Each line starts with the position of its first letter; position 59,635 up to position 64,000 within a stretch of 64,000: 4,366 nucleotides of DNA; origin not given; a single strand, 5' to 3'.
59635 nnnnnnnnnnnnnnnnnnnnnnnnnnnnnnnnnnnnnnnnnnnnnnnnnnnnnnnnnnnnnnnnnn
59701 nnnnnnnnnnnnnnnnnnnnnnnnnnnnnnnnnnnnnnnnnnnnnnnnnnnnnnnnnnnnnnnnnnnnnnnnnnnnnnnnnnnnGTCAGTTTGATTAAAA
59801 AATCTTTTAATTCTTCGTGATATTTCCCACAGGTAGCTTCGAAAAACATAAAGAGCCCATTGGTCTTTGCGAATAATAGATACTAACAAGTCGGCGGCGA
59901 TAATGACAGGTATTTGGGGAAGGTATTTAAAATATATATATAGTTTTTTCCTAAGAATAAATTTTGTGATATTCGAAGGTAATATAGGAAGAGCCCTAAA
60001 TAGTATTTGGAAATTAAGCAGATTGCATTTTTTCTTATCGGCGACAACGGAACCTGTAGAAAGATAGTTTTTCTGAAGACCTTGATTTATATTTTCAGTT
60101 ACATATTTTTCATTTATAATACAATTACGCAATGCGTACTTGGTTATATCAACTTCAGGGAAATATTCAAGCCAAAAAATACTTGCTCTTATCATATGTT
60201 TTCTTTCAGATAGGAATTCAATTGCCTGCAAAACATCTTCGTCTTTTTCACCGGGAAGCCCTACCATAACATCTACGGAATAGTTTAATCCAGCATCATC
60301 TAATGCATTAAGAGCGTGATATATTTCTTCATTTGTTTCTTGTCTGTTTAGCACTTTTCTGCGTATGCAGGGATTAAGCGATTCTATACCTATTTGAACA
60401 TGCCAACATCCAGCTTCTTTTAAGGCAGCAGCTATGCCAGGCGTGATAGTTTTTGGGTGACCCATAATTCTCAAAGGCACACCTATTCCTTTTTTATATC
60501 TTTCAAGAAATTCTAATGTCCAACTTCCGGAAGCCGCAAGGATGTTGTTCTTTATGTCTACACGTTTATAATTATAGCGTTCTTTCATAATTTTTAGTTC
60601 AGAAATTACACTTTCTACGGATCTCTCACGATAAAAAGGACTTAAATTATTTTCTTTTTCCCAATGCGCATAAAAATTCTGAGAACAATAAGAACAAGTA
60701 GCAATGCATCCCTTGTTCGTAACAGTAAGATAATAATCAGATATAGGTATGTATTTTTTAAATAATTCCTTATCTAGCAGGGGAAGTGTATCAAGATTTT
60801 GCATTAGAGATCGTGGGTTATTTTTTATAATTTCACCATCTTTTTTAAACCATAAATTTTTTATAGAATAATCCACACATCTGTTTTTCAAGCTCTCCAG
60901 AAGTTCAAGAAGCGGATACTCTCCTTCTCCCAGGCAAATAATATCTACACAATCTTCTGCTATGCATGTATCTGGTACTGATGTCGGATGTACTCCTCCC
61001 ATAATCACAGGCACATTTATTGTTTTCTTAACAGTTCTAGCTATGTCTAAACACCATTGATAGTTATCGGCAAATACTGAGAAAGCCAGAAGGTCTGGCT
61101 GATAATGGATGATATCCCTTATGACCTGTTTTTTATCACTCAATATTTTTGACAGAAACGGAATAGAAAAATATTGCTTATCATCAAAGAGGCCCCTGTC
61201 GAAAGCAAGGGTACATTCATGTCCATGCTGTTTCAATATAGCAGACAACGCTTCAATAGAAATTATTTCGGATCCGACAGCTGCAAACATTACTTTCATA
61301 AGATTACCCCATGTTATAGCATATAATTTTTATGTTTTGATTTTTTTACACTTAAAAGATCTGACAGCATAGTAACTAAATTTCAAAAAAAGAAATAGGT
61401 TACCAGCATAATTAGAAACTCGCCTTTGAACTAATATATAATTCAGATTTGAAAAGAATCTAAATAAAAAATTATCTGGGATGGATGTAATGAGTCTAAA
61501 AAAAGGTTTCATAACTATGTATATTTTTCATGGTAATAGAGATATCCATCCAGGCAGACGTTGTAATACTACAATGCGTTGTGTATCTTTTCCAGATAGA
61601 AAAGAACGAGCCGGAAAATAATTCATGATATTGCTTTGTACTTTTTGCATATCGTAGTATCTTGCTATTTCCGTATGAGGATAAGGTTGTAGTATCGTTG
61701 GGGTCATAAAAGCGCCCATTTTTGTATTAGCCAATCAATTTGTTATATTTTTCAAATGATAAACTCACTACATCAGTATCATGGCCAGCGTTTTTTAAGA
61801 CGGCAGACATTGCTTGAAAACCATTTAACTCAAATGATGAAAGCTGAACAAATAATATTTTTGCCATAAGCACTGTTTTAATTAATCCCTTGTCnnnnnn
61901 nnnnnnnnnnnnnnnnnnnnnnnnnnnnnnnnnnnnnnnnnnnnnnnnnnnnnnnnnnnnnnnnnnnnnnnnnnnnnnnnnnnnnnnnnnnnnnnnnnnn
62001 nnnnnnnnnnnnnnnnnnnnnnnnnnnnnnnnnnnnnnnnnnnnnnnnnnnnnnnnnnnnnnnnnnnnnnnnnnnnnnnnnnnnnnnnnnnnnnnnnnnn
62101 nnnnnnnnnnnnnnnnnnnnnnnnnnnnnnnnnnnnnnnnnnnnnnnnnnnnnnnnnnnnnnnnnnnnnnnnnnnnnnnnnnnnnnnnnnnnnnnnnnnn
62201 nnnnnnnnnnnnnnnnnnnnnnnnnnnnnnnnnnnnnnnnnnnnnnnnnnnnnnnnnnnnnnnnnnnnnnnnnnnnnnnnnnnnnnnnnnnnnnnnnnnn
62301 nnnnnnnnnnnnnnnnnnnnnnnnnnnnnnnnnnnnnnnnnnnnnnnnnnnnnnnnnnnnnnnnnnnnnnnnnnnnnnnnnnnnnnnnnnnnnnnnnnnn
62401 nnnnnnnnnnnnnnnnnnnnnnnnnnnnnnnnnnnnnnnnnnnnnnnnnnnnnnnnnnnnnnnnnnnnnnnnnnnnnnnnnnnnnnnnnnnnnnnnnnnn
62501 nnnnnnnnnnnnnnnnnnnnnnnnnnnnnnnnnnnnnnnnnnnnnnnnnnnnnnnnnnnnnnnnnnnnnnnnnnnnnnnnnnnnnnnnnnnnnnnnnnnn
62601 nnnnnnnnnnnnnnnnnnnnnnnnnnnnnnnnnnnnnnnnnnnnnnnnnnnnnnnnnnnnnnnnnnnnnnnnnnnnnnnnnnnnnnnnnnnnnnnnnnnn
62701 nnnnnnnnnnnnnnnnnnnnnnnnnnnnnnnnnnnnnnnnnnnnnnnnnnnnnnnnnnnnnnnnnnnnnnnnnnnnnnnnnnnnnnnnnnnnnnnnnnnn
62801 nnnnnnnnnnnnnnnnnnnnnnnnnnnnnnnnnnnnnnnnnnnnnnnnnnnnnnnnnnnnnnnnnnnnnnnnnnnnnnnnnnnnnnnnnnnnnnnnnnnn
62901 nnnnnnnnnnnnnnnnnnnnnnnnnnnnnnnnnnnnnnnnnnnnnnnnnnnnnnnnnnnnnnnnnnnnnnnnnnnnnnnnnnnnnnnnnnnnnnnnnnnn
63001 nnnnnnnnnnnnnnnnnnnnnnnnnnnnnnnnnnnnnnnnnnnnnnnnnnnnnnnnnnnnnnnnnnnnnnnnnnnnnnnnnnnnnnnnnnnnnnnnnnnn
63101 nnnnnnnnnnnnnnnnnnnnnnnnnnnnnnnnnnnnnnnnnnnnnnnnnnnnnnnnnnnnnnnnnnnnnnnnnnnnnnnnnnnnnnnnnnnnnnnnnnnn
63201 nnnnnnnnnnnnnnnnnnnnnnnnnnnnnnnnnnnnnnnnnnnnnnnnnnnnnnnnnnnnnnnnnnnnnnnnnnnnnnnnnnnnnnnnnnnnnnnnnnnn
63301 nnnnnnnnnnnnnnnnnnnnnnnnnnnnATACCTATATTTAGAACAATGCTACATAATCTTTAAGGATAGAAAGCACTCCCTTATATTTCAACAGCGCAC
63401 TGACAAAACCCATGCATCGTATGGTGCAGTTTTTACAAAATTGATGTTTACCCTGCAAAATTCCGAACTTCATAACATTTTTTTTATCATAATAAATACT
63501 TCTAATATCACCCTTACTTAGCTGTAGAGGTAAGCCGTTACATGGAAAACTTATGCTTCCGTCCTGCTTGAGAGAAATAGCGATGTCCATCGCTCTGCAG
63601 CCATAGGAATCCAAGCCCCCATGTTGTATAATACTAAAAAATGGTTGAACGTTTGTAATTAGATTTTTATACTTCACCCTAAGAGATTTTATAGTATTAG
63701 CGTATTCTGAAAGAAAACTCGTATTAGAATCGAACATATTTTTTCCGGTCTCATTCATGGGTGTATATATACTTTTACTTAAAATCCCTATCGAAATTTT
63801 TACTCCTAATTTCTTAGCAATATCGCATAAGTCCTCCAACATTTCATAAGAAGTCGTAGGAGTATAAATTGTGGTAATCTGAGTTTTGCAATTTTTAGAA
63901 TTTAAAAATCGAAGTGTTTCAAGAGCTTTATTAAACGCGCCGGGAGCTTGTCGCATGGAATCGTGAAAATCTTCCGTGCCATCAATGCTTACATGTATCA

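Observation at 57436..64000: Duplicated radical-SAM triads (B12-binding rSAM / SPASM rSAM / B12-binding rSAM) attached to a pseudaminic-acid glycan island: candidate undescribed radical glycan- or lipid-modification system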

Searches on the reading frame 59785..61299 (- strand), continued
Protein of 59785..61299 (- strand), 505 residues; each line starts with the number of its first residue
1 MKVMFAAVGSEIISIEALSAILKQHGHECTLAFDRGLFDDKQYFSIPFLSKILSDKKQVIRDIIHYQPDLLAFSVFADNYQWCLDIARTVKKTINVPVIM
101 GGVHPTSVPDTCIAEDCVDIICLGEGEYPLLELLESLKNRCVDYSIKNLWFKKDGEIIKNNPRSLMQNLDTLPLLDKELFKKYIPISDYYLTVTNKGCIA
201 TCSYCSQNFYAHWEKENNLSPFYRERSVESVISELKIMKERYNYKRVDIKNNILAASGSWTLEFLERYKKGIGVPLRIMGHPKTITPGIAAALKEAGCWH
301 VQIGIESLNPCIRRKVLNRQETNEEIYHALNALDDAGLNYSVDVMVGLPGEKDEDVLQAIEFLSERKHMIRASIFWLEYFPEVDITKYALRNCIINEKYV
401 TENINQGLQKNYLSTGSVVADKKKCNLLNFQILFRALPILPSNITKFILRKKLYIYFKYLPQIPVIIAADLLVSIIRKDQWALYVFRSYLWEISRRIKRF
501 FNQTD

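Call 76: search_protein_families(library=pfam, proteins=[P0282, P0303, P0324, P0367, P0372, P0386, P0396, P0409, P0421, P0288], max_evalue=0.0001)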
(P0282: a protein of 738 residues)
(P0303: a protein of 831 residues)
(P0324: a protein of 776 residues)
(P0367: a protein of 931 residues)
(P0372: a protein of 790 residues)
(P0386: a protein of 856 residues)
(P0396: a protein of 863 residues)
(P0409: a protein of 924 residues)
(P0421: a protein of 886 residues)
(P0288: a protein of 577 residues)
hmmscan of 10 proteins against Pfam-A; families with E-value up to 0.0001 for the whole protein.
P0282 (738 aa): 9 families
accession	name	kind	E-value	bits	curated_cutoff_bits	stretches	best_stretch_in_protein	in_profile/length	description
PF04055.27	Radical_SAM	-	2.7e-22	80.2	29.5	1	193-353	3-158/166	Radical SAM superfamily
PF08241.18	Methyltransf_11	-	6.5e-15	56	21.2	1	556-643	1-89/95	Methyltransferase domain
PF13649.12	Methyltransf_25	-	1.5e-12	48.4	27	1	555-643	1-95/97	Methyltransferase domain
PF02310.24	B12-binding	-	1.9e-12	47.5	32.1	1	13-133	15-120/121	B12 binding domain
PF13489.12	Methyltransf_23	-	1.7e-10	41.3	27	1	541-652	12-121/164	Methyltransferase domain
PF13847.12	Methyltransf_31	-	2e-10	41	27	1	550-675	2-138/145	Methyltransferase domain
PF08242.18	Methyltransf_12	-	1.4e-09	39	30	1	556-640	1-91/98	Methyltransferase domain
PF07021.18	MetW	-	4.8e-07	30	21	1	545-646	7-107/193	Methionine biosynthesis protein MetW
PF05219.18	DREV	-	1.5e-05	24.7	26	1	550-644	93-181/265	DREV methyltransferase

P0303 (831 aa): 2 families
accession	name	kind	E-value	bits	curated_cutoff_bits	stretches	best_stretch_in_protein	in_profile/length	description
PF04055.27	Radical_SAM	-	1e-30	107.5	29.5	2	537-682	3-164/166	Radical SAM superfamily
PF02310.24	B12-binding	-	1.5e-21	76.9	32.1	1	12-133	14-120/121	B12 binding domain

P0324 (776 aa): 8 families
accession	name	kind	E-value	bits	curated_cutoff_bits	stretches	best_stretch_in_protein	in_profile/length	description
PF04055.27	Radical_SAM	-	1.7e-18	67.8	29.5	1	192-357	3-164/166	Radical SAM superfamily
PF08241.18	Methyltransf_11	-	4.4e-18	66.2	21.2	1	569-669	1-95/95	Methyltransferase domain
PF02310.24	B12-binding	-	1.1e-17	64.5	32.1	1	13-132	15-120/121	B12 binding domain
PF13489.12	Methyltransf_23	-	4.2e-14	53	27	1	564-713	22-159/164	Methyltransferase domain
PF13649.12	Methyltransf_25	-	5.7e-13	49.8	27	1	569-665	2-97/97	Methyltransferase domain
PF13847.12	Methyltransf_31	-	6.1e-12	45.9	27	1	564-679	3-119/145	Methyltransferase domain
PF01209.24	Ubie_methyltran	-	3.9e-08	33.4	20.1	1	536-669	18-151/233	ubiE/COQ5 methyltransferase family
PF08242.18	Methyltransf_12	-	1.1e-07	33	30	1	569-667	1-98/98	Methyltransferase domain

P0367 (931 aa): 8 families
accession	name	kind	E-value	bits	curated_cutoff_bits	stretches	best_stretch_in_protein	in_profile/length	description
PF00534.26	Glycos_transf_1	-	8.5e-23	81.2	26.4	1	749-904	11-171/172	Glycosyl transferases group 1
PF13692.12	Glyco_trans_1_4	-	9.3e-23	81.5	27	1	756-891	4-142/142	Glycosyl transferases group 1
PF04055.27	Radical_SAM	-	2.2e-21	77.2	29.5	1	195-360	3-164/166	Radical SAM superfamily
PF02310.24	B12-binding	-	1.3e-18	67.4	32.1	1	12-132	14-120/121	B12 binding domain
PF13439.12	Glyco_transf_4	-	2.3e-11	44.4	28.5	1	564-742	2-167/170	Glycosyltransferase Family 4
PF13579.12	Glyco_trans_4_4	-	9.2e-11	42.8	29.7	1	565-736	2-154/158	Glycosyl transferase 4-like domain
PF13524.12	Glyco_trans_1_2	-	5.4e-09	36.6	25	1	796-919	15-143/144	Glycosyl transferase-like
PF20706.3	GT4-conflict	-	6.3e-08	32.4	26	1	749-916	193-383/385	Family 4 Glycosyltransferase in conflict systems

P0372 (790 aa): 7 families
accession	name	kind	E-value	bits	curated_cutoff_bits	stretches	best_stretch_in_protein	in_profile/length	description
PF04055.27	Radical_SAM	-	1.4e-19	71.3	29.5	1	195-363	1-165/166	Radical SAM superfamily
PF13489.12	Methyltransf_23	-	3.2e-16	60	27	1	575-735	11-162/164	Methyltransferase domain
PF02310.24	B12-binding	-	4.5e-14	52.8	32.1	1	11-134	12-120/121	B12 binding domain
PF08241.18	Methyltransf_11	-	1.6e-12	48.3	21.2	1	592-684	2-95/95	Methyltransferase domain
PF08242.18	Methyltransf_12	-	1.7e-12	48.3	30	1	592-682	2-98/98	Methyltransferase domain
PF13649.12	Methyltransf_25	-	4e-09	37.5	27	1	590-680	1-97/97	Methyltransferase domain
PF13847.12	Methyltransf_31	-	1.5e-08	34.9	27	1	586-688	3-113/145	Methyltransferase domain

P0386 (856 aa): 4 families
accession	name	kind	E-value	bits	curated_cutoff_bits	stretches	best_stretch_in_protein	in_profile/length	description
PF04055.27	Radical_SAM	-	3.8e-46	157.7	29.5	2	553-691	3-146/166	Radical SAM superfamily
PF02310.24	B12-binding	-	1.3e-15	57.7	32.1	1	12-134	13-120/121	B12 binding domain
PF13186.11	SPASM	-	4.1e-05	24.2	21.5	0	776-826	5-66/67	Iron-sulfur cluster-binding domain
PF13353.11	Fer4_12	-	9.6e-05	23.1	22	0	547-659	5-119/137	4Fe-4S single cluster domain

P0396 (863 aa): 4 families
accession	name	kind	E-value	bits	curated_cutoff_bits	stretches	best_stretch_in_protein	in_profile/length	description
PF04055.27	Radical_SAM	-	8.8e-37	127.3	29.5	2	559-697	3-146/166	Radical SAM superfamily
PF02310.24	B12-binding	-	1.3e-16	61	32.1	1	6-132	8-120/121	B12 binding domain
PF13353.11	Fer4_12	-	1.9e-07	31.9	22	1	553-662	5-115/137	4Fe-4S single cluster domain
PF13186.11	SPASM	-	1.1e-06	29.2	21.5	1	783-826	4-52/67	Iron-sulfur cluster-binding domain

P0409 (924 aa): 5 families
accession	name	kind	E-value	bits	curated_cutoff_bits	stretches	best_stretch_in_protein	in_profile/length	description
PF04055.27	Radical_SAM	-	1.2e-51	175.6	29.5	2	599-750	2-165/166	Radical SAM superfamily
PF23545.1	Zn_ribbon_HMPTM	-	9e-16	57.6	27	1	504-547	1-44/45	HMPTM N-terminal zinc ribbon domain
PF02310.24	B12-binding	-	3.1e-15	56.5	32.1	1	13-132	15-120/121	B12 binding domain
PF19238.5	Radical_SAM_2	-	1.9e-06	28.1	26.7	0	684-743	73-132/151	Radical SAM-like domain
PF13353.11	Fer4_12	-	2.7e-06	28.1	22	0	603-679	14-99/137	4Fe-4S single cluster domain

P0421 (886 aa): 8 families
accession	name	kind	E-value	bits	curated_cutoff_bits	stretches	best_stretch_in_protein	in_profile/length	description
PF00534.26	Glycos_transf_1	-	1.4e-25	90.3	26.4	1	712-866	8-171/172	Glycosyl transferases group 1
PF13692.12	Glyco_trans_1_4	-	1.8e-21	77.3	27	1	719-850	2-139/142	Glycosyl transferases group 1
PF04055.27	Radical_SAM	-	1.2e-19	71.5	29.5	1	193-347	2-152/166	Radical SAM superfamily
PF02310.24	B12-binding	-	2.9e-18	66.3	32.1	1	12-132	14-120/121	B12 binding domain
PF13439.12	Glyco_transf_4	-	1.3e-14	55.1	28.5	1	522-700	1-170/170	Glycosyltransferase Family 4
PF13579.12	Glyco_trans_4_4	-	6e-07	30.4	29.7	1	523-691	1-154/158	Glycosyl transferase 4-like domain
PF19864.5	Radical_SAM_N2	-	7.7e-05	22.6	29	0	95-143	86-132/151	Radical SAM proteins, N-terminal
PF13524.12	Glyco_trans_1_2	-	8.1e-05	23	25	0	737-864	6-125/144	Glycosyl transferase-like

P0288 (577 aa): 2 families
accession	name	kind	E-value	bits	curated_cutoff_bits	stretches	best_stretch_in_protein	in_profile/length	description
PF04055.27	Radical_SAM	-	1.7e-23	84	29.5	1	192-350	1-158/166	Radical SAM superfamily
PF02310.24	B12-binding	-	4.9e-16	59.1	32.1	1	16-134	18-121/121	B12 binding domain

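Call 92: predict_structure(alignment_id=A1)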
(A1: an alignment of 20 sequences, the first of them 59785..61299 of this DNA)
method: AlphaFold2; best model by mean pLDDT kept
length: 505 residues; sequences in the alignment: 20
mean_pLDDT: 90.1   pTM: 0.89
mean pLDDT of the five models: 90.1, 89.1, 88.2, 86.8, 84.7
residues with pLDDT >= 90: 363; 70-90: 111; 50-70: 26; < 50: 5
segments of 3 or more residues with pLDDT < 50: 413-415
pLDDT, mean of each block of 10 residues (from residue 1): 93 93 97 77 60 84 97 91 96 97 95 97 96 96 97 96 94 94 89 89 91 95 93 96 93 73 96 93 94 96 93 92 96 97 89 93 95 86 93 91 87 54 84 93 96 93 86 89 82 83 55
secondary structure, 60 per line:
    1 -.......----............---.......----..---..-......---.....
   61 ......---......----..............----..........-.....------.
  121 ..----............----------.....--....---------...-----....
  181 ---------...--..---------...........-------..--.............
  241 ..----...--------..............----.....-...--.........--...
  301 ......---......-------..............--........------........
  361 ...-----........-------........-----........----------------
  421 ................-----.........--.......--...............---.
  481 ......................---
elements in order: E2-8 H13-24 E28-34 H47-52 H56-66 E70-75 H80-93 E98-102 H103-107 H109-113 E120-122 H127-138 E149-153 E156-159 H177-180 E190-192 H206-216 H228-242 E247-249 H258-271 E276-280 H287-295 E298-306 H310-315 H323-336 E339-346 H353-363 E369-376 H384-391 H397-404 H421-436 H442-450 H453-459 H462-476 H480-502

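Call 95: fold_search(model_id=the predicted structure, library=pdb)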
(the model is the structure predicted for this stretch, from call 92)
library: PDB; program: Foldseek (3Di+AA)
matches with E <= 10: 1932; with E <= 0.001: 100
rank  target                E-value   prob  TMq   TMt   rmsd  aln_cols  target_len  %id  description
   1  6wte_A                1.3e-20  1.00  0.60  0.54   5.6       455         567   15  Structure of radical S-adenosylmethionine methyltransferase, TsrM, from Kitasatospora setae with cobalamin and [4Fe-4S (released 2020-12-23)
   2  6wte_B                2.6e-20  1.00  0.60  0.57   5.3       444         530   16  Structure of radical S-adenosylmethionine methyltransferase, TsrM, from Kitasatospora setae with cobalamin and [4Fe-4S (released 2020-12-23)
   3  6wtf_A                5.1e-20  1.00  0.60  0.56   5.3       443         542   15  Structure of radical S-adenosylmethionine methyltransferase, TsrM, from Kitasatospora setae with tryptophan substrate  (released 2020-12-23)
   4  6wtf_B                1.9e-19  1.00  0.60  0.56   5.3       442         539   15  Structure of radical S-adenosylmethionine methyltransferase, TsrM, from Kitasatospora setae with tryptophan substrate  (released 2020-12-23)
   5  9ccb                  7.1e-19  1.00  0.61  0.72   7.4       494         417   16  X-ray crystal structure of methyl-coenzyme M reductase glutamine methylase (MgmA) from Methanothermobacter marburgensis  (released 2025-01-01)
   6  9n1b                  7.5e-19  1.00  0.62  0.51   8.0       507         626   17  Crystal structure of CysS from Corallococcus sp. CA054B with 5'-deoxyadenosine, methionine, and pantetheinylated 3-metho (released 2026-01-28)
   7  9n1c                  1.1e-18  1.00  0.67  0.55   8.6       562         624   16  Crystal structure of CysS from Corallococcus sp. CA054B with 5'-deoxyadenosine, methionine, and pantetheinylated 3-ethox (released 2026-01-28)
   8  9n1d                  2.1e-18  1.00  0.66  0.55   8.4       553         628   15  Crystal structure of CysS from Corallococcus sp. CA054B with 5'-deoxyadenosine and methionine bound (released 2026-01-28)
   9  5ul4                  7.4e-18  1.00  0.64  0.46   9.9       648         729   13  Structure of Cobalamin-dependent S-adenosylmethionine radical enzyme OxsB with aqua-cobalamin and S-adenosylmethionine b (released 2017-04-19)
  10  5ul2                  7.4e-18  1.00  0.63  0.45  10.2       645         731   14  Structure of Apo, SeMet-labeled Cobalamin-dependent S-adenosylmethionine radical enzyme OxsB (released 2017-04-19)
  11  5ul3                  8.7e-18  1.00  0.64  0.46   9.9       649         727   13  Structure of Cobalamin-dependent S-adenosylmethionine radical enzyme OxsB with aqua-cobalamin bound (released 2017-04-19)
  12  7kdx_A                2.1e-16  1.00  0.63  0.50   6.1       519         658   15  Crystal structure of Streptomyces tokunonesis TokK with hydroxycobalamin, 5'-deoxyadenosine, and methionine (released 2022-01-12)
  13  6fd2_A                5.0e-16  1.00  0.65  0.71   6.4       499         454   13  Radical SAM 1,2-diol dehydratase AprD4 in complex with its substrate paromamine (released 2018-01-17)
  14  6fd2_B                6.0e-16  1.00  0.65  0.71   6.6       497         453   13  Radical SAM 1,2-diol dehydratase AprD4 in complex with its substrate paromamine (released 2018-01-17)
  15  8vdw_A                5.7e-08  1.00  0.29  0.42  11.9       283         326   17  X-Ray Crystal Structure of the biotin synthase from V. parvula (released 2024-01-24)
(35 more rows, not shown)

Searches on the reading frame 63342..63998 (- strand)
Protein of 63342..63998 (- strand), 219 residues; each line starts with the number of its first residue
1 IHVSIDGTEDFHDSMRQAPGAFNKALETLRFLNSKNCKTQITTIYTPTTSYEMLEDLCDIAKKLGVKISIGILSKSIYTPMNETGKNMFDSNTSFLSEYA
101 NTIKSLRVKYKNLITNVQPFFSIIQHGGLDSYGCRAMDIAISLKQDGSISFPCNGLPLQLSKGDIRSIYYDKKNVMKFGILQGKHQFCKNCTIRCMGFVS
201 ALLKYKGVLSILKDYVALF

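Call 7: search_protein_families(library=pfam, proteins=[window:63342-63998:-], max_evalue=0.01)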
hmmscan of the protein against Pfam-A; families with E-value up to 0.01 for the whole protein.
window:63342-63998:- (219 aa): 0 families

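Call 8: search_protein_families(library=ncbifam, proteins=[window:63342-63998:-], max_evalue=0.01)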
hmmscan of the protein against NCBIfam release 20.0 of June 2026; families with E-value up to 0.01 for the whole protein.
window:63342-63998:- (219 aa): 22 families
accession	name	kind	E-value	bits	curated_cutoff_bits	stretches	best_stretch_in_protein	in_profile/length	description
TIGR03961.1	rSAM_PTO1314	hypoth_equivalog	3.7e-10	39.6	306.05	1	2-196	121-303/332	PTO1314 family radical SAM protein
NF047865.1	rSAM_PapB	equivalog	3.8e-09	36.2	340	1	1-195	115-310/330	PapB family radical SAM/SPASM ranthipeptide maturase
TIGR04545.1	rSAM_ahbD_hemeb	equivalog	3.4e-07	30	500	1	2-67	103-168/339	heme b synthase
TIGR04053.2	TIGR04053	equivalog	3.7e-07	29.7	395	1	2-68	114-180/366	TIGR04053 family radical SAM/SPASM domain-containing protein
TIGR04103.1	rSAM_nif11_3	equivalog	8e-07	28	725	1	2-167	107-280/412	nif11-class peptide radical SAM maturase 3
TIGR04133.1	rSAM_w_lipo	hypoth_equivalog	9e-07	28.1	425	1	1-178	129-304/350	TIGR04133 family radical SAM/SPASM protein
TIGR04051.1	rSAM_NirJ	equivalog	1.2e-06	27.8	515.45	1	2-66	105-168/354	heme d1 biosynthesis radical SAM protein NirJ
TIGR03470.1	HpnH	equivalog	4.1e-06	26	225.05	1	2-99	128-222/318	adenosyl-hopene transferase HpnH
TIGR04082.1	rSAM_for_selen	equivalog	6.4e-06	25.2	350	1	3-196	303-492/516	thio(seleno)oxazole modification radical SAM maturase SbtM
TIGR03913.1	rad_SAM_trio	equivalog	9.9e-06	24.2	591.75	1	2-65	121-183/477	GDL motif peptide-associated radical SAM/SPASM maturase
TIGR04403.1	rSAM_skfB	equivalog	5.3e-05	22.2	300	1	2-110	206-309/402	sporulation killing factor system radical SAM maturase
TIGR04250.1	SCM_rSAM_ScmE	equivalog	5.7e-05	22.2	400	1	1-74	106-175/358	SynChlorMet cassette radical SAM/SPASM protein ScmE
NF045574.1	sacti_mat_StsB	exception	7.8e-05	21.7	625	1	2-67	198-262/466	StsB family radical SAM/SPASM domain sactipeptide maturase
TIGR04340.1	rSAM_ACGX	hypoth_equivalog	0.00019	20.8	400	1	3-87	113-191/341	radical SAM/SPASM domain protein, ACGX system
TIGR04303.1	GeoRSP_rSAM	equivalog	0.00081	19.1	400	1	3-67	106-170/325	GeoRSP system radical SAM/SPASM protein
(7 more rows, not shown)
